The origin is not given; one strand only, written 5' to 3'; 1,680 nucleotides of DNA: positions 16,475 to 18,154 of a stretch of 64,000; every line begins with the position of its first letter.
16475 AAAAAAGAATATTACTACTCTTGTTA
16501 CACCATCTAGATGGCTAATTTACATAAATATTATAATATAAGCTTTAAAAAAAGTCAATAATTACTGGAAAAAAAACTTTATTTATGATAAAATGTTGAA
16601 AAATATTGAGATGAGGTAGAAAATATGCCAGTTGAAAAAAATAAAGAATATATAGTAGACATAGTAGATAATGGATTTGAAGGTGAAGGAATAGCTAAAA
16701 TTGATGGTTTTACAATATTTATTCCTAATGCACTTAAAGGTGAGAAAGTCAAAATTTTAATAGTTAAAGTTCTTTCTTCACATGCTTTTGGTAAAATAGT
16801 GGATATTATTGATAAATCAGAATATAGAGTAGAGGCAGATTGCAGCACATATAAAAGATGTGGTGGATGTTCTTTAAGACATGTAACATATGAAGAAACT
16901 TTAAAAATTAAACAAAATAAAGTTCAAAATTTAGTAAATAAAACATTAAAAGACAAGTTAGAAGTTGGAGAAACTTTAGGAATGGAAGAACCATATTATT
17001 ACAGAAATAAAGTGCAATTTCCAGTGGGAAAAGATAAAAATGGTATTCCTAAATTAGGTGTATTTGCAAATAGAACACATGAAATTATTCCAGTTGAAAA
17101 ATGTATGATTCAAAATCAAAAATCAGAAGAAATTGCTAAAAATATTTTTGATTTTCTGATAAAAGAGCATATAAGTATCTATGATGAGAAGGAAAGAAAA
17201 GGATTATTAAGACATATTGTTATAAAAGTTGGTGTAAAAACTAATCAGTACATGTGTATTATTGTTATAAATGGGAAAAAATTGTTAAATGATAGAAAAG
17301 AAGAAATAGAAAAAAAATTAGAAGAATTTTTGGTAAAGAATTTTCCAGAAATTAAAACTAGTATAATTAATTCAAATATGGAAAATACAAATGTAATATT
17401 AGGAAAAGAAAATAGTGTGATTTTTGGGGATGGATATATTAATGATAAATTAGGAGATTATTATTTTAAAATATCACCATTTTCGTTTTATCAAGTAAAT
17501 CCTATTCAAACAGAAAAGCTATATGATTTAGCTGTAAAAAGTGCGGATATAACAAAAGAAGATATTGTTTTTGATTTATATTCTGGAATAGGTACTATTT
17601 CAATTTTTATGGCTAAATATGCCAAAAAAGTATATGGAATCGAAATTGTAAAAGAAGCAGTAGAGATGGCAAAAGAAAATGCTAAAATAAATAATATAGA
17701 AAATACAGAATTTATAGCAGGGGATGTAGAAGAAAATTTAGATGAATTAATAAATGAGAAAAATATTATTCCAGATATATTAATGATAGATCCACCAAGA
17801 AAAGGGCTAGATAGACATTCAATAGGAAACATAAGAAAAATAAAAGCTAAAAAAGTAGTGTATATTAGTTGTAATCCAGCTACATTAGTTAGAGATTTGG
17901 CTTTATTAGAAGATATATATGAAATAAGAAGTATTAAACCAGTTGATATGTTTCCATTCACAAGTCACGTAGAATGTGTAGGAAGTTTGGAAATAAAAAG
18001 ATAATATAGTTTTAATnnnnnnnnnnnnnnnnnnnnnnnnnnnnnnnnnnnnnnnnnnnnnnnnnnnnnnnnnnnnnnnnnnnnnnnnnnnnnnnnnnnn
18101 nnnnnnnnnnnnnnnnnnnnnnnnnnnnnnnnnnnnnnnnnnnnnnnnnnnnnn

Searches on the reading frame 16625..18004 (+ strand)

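Call 41: search_protein_families(library=ncbifam, proteins=[window:16625-18004:+], max_evalue=1e-10)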
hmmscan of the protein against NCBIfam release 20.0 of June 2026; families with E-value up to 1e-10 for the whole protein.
window:16625-18004:+ (459 aa): 10 families
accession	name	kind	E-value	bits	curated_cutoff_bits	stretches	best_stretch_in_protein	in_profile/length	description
TIGR00479.1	rumA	equivalog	2.1e-129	432.1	183.55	1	18-450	3-432/432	23S rRNA (uracil(1939)-C(5))-methyltransferase RlmD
NF009639.0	PRK13168.1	equivalog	1.1e-71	242.1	458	1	5-453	13-441/446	23S rRNA (uracil(1939)-C(5))-methyltransferase RlmD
NF002910.0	PRK03522.2-3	equivalog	5.8e-57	193.4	558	1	76-455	8-380/383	23S rRNA (uracil(747)-C(5))-methyltransferase RlmC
NF002909.0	PRK03522.2-1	equivalog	5.1e-51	174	553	1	73-455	3-371/374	23S rRNA (uracil(747)-C(5))-methyltransferase RlmC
TIGR02085.1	meth_trns_rumB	equivalog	5.7e-44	150.6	429.5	1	73-453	2-370/374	23S rRNA (uracil(747)-C(5))-methyltransferase RlmC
TIGR02143.1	trmA_only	equivalog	2.4e-27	95.8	334.65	1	89-452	2-346/352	tRNA (uridine(54)-C5)-methyltransferase TrmA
NF002913.0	PRK03522.2-6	equivalog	3.5e-26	92.4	537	1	375-452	259-335/342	23S rRNA (uracil(747)-C(5))-methyltransferase RlmC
NF053605.1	PyTRAM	equivalog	4.8e-16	58.2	85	1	2-56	1-55/56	TRAM domain-containing RNA chaperone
NF011529.0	PRK14968.1-3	equivalog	1.5e-13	50.7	162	1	305-374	28-97/198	putative methyltransferase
NF008993.0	PRK12336.1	equivalog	1.9e-11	43.7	243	1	3-59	146-202/203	translation initiation factor IF-2 subunit beta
